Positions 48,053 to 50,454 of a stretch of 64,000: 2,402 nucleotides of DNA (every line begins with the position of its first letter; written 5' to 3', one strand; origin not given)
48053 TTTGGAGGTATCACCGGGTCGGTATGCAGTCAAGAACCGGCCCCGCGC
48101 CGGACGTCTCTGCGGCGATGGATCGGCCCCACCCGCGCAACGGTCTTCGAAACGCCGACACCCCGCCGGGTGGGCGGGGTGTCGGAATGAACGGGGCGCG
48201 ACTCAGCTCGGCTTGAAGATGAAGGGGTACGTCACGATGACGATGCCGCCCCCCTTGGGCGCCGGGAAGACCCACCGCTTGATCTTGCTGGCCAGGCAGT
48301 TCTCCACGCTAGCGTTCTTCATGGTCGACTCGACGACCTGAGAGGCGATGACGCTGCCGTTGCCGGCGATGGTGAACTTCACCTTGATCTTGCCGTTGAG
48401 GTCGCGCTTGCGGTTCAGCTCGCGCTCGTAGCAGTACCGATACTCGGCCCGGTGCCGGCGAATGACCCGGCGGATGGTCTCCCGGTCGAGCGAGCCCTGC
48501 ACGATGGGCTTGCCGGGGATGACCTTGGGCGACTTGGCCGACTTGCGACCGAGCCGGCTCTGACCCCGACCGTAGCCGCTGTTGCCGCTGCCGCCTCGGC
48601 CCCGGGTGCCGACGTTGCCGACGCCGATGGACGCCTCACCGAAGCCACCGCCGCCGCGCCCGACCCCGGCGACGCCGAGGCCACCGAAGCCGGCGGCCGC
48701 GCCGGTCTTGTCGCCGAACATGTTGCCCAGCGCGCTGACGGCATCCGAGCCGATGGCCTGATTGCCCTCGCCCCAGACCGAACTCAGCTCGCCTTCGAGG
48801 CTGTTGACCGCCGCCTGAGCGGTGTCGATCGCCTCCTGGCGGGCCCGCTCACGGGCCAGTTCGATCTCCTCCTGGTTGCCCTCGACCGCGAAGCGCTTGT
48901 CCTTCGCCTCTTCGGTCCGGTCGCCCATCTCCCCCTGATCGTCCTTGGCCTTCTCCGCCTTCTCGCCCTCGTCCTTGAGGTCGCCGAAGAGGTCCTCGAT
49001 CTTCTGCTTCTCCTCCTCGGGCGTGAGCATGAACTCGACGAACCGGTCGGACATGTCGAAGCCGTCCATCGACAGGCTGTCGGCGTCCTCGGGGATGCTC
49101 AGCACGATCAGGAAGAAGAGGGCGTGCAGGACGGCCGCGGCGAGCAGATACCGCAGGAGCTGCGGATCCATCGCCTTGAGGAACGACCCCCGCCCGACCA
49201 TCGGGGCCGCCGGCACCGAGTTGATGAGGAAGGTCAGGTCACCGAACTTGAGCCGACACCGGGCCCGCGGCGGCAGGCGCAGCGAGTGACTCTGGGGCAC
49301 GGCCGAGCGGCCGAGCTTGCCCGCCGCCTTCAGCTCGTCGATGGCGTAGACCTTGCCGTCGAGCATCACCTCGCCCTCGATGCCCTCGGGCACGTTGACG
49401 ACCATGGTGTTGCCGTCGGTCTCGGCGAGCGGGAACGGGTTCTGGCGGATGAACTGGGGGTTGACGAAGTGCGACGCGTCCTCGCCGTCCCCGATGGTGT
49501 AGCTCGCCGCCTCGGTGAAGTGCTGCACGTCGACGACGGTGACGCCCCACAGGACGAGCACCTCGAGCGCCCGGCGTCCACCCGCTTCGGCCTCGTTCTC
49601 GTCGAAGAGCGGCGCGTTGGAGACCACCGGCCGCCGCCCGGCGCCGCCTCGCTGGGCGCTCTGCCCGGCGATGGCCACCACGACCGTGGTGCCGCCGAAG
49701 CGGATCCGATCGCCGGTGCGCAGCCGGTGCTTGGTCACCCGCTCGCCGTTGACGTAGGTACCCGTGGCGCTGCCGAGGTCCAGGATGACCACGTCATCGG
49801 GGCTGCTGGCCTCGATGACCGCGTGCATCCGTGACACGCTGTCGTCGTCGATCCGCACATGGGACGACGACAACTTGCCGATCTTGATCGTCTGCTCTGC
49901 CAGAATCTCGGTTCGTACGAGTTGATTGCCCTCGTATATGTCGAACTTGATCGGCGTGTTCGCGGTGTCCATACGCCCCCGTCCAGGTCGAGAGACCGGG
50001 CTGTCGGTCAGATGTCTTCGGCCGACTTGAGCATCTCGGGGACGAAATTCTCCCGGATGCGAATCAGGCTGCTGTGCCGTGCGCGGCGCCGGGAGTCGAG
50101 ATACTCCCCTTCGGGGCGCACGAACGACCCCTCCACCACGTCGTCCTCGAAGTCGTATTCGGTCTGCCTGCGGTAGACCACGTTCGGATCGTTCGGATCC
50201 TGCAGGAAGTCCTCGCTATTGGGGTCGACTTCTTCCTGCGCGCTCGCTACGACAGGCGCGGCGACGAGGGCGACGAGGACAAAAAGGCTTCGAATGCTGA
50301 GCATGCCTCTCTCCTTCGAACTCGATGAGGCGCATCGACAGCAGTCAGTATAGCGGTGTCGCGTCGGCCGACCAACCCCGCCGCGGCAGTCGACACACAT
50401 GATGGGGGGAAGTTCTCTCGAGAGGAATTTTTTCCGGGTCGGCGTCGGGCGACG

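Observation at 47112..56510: Glt G1-like gliding-motility gene cluster with non-canonical composition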

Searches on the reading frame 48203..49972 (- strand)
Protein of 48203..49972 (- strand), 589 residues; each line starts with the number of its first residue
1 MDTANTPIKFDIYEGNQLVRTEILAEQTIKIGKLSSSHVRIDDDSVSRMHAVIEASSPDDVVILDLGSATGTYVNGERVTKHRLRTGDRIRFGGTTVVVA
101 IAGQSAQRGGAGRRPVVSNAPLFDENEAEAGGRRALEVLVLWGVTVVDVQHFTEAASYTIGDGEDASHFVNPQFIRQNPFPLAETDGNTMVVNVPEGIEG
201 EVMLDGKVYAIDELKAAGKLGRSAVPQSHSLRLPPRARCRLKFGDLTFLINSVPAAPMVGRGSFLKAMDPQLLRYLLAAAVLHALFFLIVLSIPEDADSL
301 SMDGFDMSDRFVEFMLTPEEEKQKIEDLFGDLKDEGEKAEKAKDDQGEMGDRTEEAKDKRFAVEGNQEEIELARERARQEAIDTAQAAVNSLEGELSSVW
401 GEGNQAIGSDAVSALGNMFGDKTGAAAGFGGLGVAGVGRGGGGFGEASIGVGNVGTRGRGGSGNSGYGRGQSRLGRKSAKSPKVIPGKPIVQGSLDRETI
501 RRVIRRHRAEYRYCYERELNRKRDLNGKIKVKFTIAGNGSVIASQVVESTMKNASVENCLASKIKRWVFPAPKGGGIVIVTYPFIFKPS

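Call 6: search_protein_families(library=pfam, proteins=[window:48203-49972:-], max_evalue=0.01)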
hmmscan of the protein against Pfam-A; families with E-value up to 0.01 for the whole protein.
window:48203-49972:- (589 aa): 4 families
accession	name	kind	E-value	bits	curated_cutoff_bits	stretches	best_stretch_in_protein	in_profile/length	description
PF00498.31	FHA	-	6.4e-20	71.8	20.7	1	29-93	1-67/67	FHA domain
PF16697.10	Yop-YscD_cpl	-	1.5e-11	44.9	33.2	1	12-97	2-88/94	Inner membrane component of T3SS, cytoplasmic domain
PF03544.19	TonB_C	-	4.9e-05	24.1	24.6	1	521-587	10-78/79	Gram-negative bacterial TonB protein C-terminal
PF05642.16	Sporozoite_P67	-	0.0023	16.6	28.9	1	322-467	83-229/727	Sporozoite P67 surface antigen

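Call 7: search_protein_families(library=ncbifam, proteins=[window:48203-49972:-], max_evalue=0.01)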
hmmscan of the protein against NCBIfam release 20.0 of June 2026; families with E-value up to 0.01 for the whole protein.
window:48203-49972:- (589 aa): 8 families
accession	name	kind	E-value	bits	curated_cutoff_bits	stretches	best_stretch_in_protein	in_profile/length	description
NF033760.1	gliding_GltG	equivalog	9e-129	430.9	650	2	128-589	196-648/650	adventurous gliding motility protein GltG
NF033768.1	myxo_SS_tail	domain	1.2e-34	118.2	40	1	495-587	1-92/92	AgmX/PglI C-terminal domain-containing protein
NF049868.1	FhaB_Rv0019c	equivalog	2.3e-13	50.5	125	1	6-97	65-156/158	FHA domain-containing protein FhaB/FipA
NF052573.1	HisKinEspAMyxo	equivalog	1.4e-12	46.5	1400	1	29-99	48-118/755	serine histidine kinase EspA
NF041660.2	oxygluDhInhib_OdhI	equivalog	1.3e-09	38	200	1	24-98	53-126/130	oxoglutarate dehydrogenase inhibitor Odhl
NF033761.1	gliding_GltJ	equivalog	1.1e-07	31.4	450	1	483-586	566-671/671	adventurous gliding motility protein GltJ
TIGR01352.1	tonB_Cterm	subfamily_domain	1.8e-06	28.2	27.1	1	519-588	6-75/76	TonB family protein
TIGR03354.1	VI_FHA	hypoth_equivalog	1.4e-05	25.1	120.25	1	24-106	21-109/420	type VI secretion system-associated FHA domain protein TagH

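Call 27: find_homologous_proteins(query=window:48203-49972:-, max_evalue=1e-8)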
Query window:48203-49972:- (589 aa): 183 proteins with E <= 1e-8 among 8000 candidates; the best 120 are listed.
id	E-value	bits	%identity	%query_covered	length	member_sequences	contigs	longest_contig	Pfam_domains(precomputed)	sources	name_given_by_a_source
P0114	0.0e+0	1227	93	100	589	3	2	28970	PF00498.32,PF16697.11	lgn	-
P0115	0.0e+0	1205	92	100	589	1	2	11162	PF00498.32,PF16697.11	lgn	-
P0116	0.0e+0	1203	91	100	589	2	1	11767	PF00498.32,PF16697.11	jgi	-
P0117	0.0e+0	1183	90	100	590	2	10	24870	PF00498.32,PF16697.11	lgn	-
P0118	0.0e+0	1120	85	100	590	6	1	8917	PF00498.32,PF16697.11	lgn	-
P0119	0.0e+0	1115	85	100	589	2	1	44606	PF03544.20,PF00498.32,PF16697.11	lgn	-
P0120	1.1e-275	934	71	100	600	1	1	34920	PF00498.32,PF16697.11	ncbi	-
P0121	5.9e-275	932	70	100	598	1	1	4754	PF00498.32,PF16697.11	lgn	-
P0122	9.4e-274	928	70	100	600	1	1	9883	PF00498.32,PF16697.11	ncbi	-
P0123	5.4e-272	922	70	100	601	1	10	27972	PF00498.32,PF16697.11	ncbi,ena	-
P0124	6.8e-271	918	70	99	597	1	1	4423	PF00498.32,PF16697.11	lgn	-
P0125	2.0e-268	910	70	100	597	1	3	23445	PF00498.32,PF16697.11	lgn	-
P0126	2.5e-268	910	69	100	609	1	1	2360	PF03544.20,PF00498.32,PF16697.11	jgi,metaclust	metaclust:\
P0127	3.6e-268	909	69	99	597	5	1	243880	PF03544.20,PF00498.32,PF16697.11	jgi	jgi:TonB family protein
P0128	9.9e-268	908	69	99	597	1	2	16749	PF00498.32,PF16697.11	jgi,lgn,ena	-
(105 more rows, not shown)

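Call 42: find_related_loci(query=A1, collection=genome_contigs, flank=10000)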
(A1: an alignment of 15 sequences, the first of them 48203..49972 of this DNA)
Query A1 (589 aa) in genome_contigs; peptide patterns used: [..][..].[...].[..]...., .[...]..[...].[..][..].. (x = any residue, [..] = any of these).
599 stretches matched a pattern (row limit reached: there are more); 523 encode a relative of the query (tblastn E <= 1e-3); the best 80 are kept; 80 distinct loci.
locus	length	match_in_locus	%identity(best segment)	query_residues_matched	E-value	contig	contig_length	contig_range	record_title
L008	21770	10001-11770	92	1-589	0e+0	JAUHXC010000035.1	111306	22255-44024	MAG: bacterium isolate 2_bin.46 NODE_239_length_111306_cov_8.136051, whole genome shotgun sequence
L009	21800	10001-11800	70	1-589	0e+0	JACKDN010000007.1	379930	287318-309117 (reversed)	MAG: Myxococcales bacterium isolate HK-STAS-MYXO-8 HK-STAS-MYXO-8_7, whole genome shotgun sequence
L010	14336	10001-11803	70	1-589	0e+0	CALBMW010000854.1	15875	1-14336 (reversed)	MAG TPA_asm: uncultured Myxococcales bacterium isolate ERR2206779_bin.31_CONCOCT_v1.1_MAG genome assembly, contig: ERZ89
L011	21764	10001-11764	68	5-589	0e+0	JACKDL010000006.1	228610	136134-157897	MAG: Myxococcales bacterium isolate HK-STAS-MYXO-6 HK-STAS-MYXO-6_6, whole genome shotgun sequence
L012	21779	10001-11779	69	5-589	0e+0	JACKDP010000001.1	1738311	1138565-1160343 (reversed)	MAG: Myxococcales bacterium isolate HK-STAS-MYXO-10 HK-STAS-MYXO-10_1, whole genome shotgun sequence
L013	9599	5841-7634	63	1-587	0e+0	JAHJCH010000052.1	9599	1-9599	MAG: Myxococcota bacterium isolate Modern_marine.mb.298 Modern_marine.mb.298_k141_350858, whole genome shotgun sequence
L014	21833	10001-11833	59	1-589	0e+0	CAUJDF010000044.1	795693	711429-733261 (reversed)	MAG: Myxococcota bacterium isolate KLAP118 genome assembly, contig: KLAP118_474190, whole genome shotgun sequence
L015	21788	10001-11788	63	1-589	0e+0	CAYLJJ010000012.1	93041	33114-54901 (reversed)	MAG TPA_asm: uncultured Nannocystaceae bacterium isolate binchicken_co141_483 genome assembly, contig: NODE_790_length_9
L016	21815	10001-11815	60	1-589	0e+0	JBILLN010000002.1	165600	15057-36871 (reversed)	MAG: Bradymonadia bacterium isolate ME2017-08-05_3300034118_group7_bin165 Rohwer_bin1474_scaffold_2_c1, whole genome sho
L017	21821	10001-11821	58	1-589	0e+0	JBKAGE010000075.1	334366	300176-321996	MAG: Bradymonadia bacterium isolate Ske_MAG24 Ske_MAG24_0075, whole genome shotgun sequence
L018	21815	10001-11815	60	1-589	0e+0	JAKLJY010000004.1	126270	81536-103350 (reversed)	MAG: Myxococcota bacterium isolate MAG.78 MAG.78-NODE_4_length_126270_cov_6.202729, whole genome shotgun sequence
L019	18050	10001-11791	57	8-589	0e+0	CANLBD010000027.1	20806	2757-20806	MAG: Myxococcales bacterium isolate ZE-Jul18-54 genome assembly, contig: ZE-Jul18-C1746, whole genome shotgun sequence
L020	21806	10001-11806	56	1-589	0e+0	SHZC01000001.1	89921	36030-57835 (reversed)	MAG: Myxococcales bacterium isolate Baikal-deep-G135 BACOMB-C703, whole genome shotgun sequence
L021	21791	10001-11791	56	8-589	0e+0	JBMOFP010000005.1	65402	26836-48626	MAG: Bradymonadia bacterium isolate Deming_bin.242 contig655, whole genome shotgun sequence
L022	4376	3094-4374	63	1-428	3e-174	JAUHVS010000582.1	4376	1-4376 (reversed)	MAG: bacterium isolate 1_bin.25 NODE_8393_length_4376_cov_0.688162, whole genome shotgun sequence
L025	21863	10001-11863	41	8-587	4e-126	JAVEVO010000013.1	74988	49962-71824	MAG: Myxococcota bacterium isolate BF4_123 NODE_953_length_74988_cov_6.073229_Biofilm4, whole genome shotgun sequence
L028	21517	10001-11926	35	6-587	6e-99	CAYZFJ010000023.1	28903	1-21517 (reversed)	MAG TPA_asm: uncultured Myxococcia bacterium isolate SRP263991_co7_902 genome assembly, contig: NODE_2217_length_28903_c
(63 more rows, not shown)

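Call 56: search_protein_families(library=ncbifam, proteins=[L028:2222-3976:+, L028:4178-7633:+, L028:7630-9258:+, L028:9545-9871:+, L028:9989-11935:+, L028:12100-13143:+, L025:7041-7856:+, L025:7899-8360:+, L025:8398-8943:+], max_evalue=0.00001)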
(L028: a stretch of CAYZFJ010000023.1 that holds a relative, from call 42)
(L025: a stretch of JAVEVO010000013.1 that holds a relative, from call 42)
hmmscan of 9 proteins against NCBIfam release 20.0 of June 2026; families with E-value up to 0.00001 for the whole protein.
L028:2222-3976:+ (584 aa): 1 family
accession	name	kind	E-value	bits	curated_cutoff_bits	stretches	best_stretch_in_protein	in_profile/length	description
NF033756.1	gliding_GltC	equivalog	2.9e-104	350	450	1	89-582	121-619/622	adventurous gliding motility protein GltC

L028:4178-7633:+ (1151 aa): 4 families
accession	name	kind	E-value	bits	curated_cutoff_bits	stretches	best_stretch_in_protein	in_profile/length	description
TIGR02795.1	tol_pal_ybgF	equivalog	4.9e-38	130.4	90.1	3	692-805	2-115/119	tol-pal system protein YbgF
TIGR03302.1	OM_YfiO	subfamily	4.2e-08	33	81.4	0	191-240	189-238/239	outer membrane protein assembly factor BamD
NF052312.1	T9SS_PorW_SprE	equivalog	4.3e-08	32.3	250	0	189-240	567-618/716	type IX secretion system periplasmic lipoprotein PorW/SprE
NF008068.0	PRK10803.1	equivalog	5.5e-06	26.5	383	1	730-839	143-253/263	cell division protein CpoB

L028:7630-9258:+ (542 aa): 18 families
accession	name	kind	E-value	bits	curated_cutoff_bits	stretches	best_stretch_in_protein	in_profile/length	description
NF033758.1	gliding_GltE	equivalog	5.4e-35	121.2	225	1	92-414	50-359/411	adventurous gliding motility TPR repeat lipoprotein GltE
TIGR02917.1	PEP_TPR_lipo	equivalog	2.7e-30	105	312.2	2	108-208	446-546/899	XrtA/PEP-CTERM system TPR-repeat protein PrsT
TIGR02521.1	type_IV_pilW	equivalog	1.8e-29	102.9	154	2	222-345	44-169/234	type IV pilus biogenesis/stability protein PilW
NF040959.1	MamA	equivalog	1.1e-26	93.6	200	2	106-262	50-192/204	magnetosome protein MamA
NF033762.1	social_mot_Tgl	equivalog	4.8e-20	72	225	0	275-342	29-97/252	social motility TPR repeat lipoprotein Tgl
NF002725.1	PRK02603.1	equivalog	2.4e-18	66.7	143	1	136-243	44-154/173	photosystem I assembly protein Ycf3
NF033920.0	C39_PA2778_fam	equivalog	1e-17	64.4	150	1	138-208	167-237/255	PA2778 family cysteine peptidase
NF008391.2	PRK11189.1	equivalog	2.2e-15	56.9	250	1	127-203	65-141/297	lipoprotein NlpI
TIGR02552.1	LcrH_SycD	equivalog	1.4e-14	54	104.8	1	123-192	48-117/136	SycD/LcrH family type III secretion system chaperone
TIGR00990.1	3a0801s09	subfamily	1.4e-14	53.6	757.25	1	267-392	321-446/615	mitochondrial import receptor subunit TOM70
NF047507.1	TPR_BatC_Lepto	exception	3.5e-14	52.8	175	0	91-171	61-140/214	TPR repeat-containing protein BatC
TIGR03939.1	PGA_TPR_OMP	equivalog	4e-13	48.5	366.65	0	332-412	74-152/800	poly-beta-1,6 N-acetyl-D-glucosamine export porin PgaA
NF040561.1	PrimPol_Msp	equivalog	3.5e-10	39.1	200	0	329-424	9-100/515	CRISPR-associated primase-polymerase type A1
NF052415.1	T3SS_chap_SctY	equivalog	5.6e-10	39.7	70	0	283-373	12-105/106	type III secretion apparatus assembly chaperone SctY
NF008520.0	PRK11447.1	equivalog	2.2e-09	35.7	858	0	232-400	261-438/1157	cellulose synthase complex outer membrane protein BcsC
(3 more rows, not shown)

L028:9545-9871:+ (108 aa): 1 family
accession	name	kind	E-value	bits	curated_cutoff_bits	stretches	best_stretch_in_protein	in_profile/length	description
NF033764.1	gliding_CglF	equivalog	3.9e-14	52.4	90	1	49-108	29-88/88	adventurous gliding motility protein CglF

L028:9989-11935:+ (648 aa): 6 families
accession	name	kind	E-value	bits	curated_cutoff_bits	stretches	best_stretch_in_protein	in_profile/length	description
NF033760.1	gliding_GltG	equivalog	1.4e-115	387.3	650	1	5-647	3-647/650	adventurous gliding motility protein GltG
NF033768.1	myxo_SS_tail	domain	2.5e-31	107.7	40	1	554-646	1-92/92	AgmX/PglI C-terminal domain-containing protein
NF033761.1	gliding_GltJ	equivalog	3e-11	43.1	450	1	549-645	576-671/671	adventurous gliding motility protein GltJ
NF049868.1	FhaB_Rv0019c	equivalog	7.1e-09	35.9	125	1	9-97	69-156/158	FHA domain-containing protein FhaB/FipA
NF052573.1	HisKinEspAMyxo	equivalog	1.7e-06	26.4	1400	1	19-111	39-130/755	serine histidine kinase EspA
TIGR03354.1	VI_FHA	hypoth_equivalog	5.8e-06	26.4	120.25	0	22-115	20-117/420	type VI secretion system-associated FHA domain protein TagH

L028:12100-13143:+ (347 aa): 25 families
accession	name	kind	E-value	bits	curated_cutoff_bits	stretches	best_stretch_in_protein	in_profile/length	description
TIGR02917.1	PEP_TPR_lipo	equivalog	5.6e-32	110.6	312.2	1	100-331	302-531/899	XrtA/PEP-CTERM system TPR-repeat protein PrsT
TIGR02521.1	type_IV_pilW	equivalog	7.3e-31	107.5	154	2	195-342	30-178/234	type IV pilus biogenesis/stability protein PilW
NF040959.1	MamA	equivalog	3e-28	98.7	200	2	91-224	71-201/204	magnetosome protein MamA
NF033762.1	social_mot_Tgl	equivalog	3.8e-19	69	225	2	197-320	32-158/252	social motility TPR repeat lipoprotein Tgl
TIGR00990.1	3a0801s09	subfamily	1.1e-16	60.6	757.25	1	210-341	413-550/615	mitochondrial import receptor subunit TOM70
NF033920.0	C39_PA2778_fam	equivalog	3.1e-15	56.3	150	1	206-294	166-254/255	PA2778 family cysteine peptidase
TIGR02552.1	LcrH_SycD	equivalog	5e-14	52.2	104.8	1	176-265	32-121/136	SycD/LcrH family type III secretion system chaperone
TIGR00540.1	TPR_hemY_coli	hypoth_equivalog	1.7e-13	50.1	142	1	122-221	287-384/385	heme biosynthesis-associated TPR protein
NF033758.1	gliding_GltE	equivalog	1.9e-12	46.9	225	1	198-293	224-319/411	adventurous gliding motility TPR repeat lipoprotein GltE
NF008391.2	PRK11189.1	equivalog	4.2e-12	46.2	250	0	254-325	89-160/297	lipoprotein NlpI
TIGR03939.1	PGA_TPR_OMP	equivalog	1.2e-11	43.6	366.65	1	159-265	392-498/800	poly-beta-1,6 N-acetyl-D-glucosamine export porin PgaA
NF007302.0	PRK09782.1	equivalog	1.4e-11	43.1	1223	1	210-321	593-703/990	phage receptor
NF052415.1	T3SS_chap_SctY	equivalog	4.9e-11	43.1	70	1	236-325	12-104/106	type III secretion apparatus assembly chaperone SctY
NF053607.1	CHU_0125_OmpA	equivalog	8.6e-11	41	620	0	80-190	14-115/639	CHU_0125 family OmpA-like outer membrane integrity protein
NF047371.1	FlcA_CTERM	equivalog_domain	4.6e-10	38.6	300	0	98-224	404-535/646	periplasmic flagellar collar protein FlcA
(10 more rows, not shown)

L025:7041-7856:+ (271 aa): 5 families
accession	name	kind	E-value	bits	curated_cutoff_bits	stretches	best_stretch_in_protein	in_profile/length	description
TIGR02796.1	tolQ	equivalog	2.2e-20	73.4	221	1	71-248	17-205/216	protein TolQ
NF008066.0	PRK10801.1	equivalog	2.4e-12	46.8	403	1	71-242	21-202/230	Tol-Pal system protein TolQ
TIGR02797.1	exbB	equivalog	7.7e-10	38.9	206.2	1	75-257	21-209/211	tonB-system energizer ExbB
NF007722.0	PRK10414.1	equivalog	6.5e-09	35.6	402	1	166-239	130-202/244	tol-pal system-associated acyl-CoA thioesterase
TIGR02805.1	exbB2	equivalog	6.2e-07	29.7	135.35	1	168-240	57-128/138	TonB-system energizer ExbB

L025:7899-8360:+ (153 aa): 1 family
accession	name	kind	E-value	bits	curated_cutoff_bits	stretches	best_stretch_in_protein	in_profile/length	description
TIGR02801.1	tolR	equivalog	8.8e-08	32.8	127.3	1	16-147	2-126/129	protein TolR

L025:8398-8943:+ (181 aa): 0 families

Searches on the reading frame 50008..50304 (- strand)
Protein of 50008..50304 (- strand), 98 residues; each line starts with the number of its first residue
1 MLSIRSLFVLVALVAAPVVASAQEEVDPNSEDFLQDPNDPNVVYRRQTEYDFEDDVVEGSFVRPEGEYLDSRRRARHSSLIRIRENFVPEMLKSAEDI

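Call 6: search_protein_families(library=pfam, proteins=[window:50008-50304:-], max_evalue=0.01)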
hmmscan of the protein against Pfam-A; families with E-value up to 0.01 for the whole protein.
window:50008-50304:- (98 aa): 0 families

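Call 7: search_protein_families(library=ncbifam, proteins=[window:50008-50304:-], max_evalue=0.01)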
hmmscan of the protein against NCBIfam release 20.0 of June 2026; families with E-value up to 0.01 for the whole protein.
window:50008-50304:- (98 aa): 1 family
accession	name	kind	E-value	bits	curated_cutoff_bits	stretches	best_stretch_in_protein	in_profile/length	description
NF033764.1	gliding_CglF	equivalog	1.1e-25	89.4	90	1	7-98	3-88/88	adventurous gliding motility protein CglF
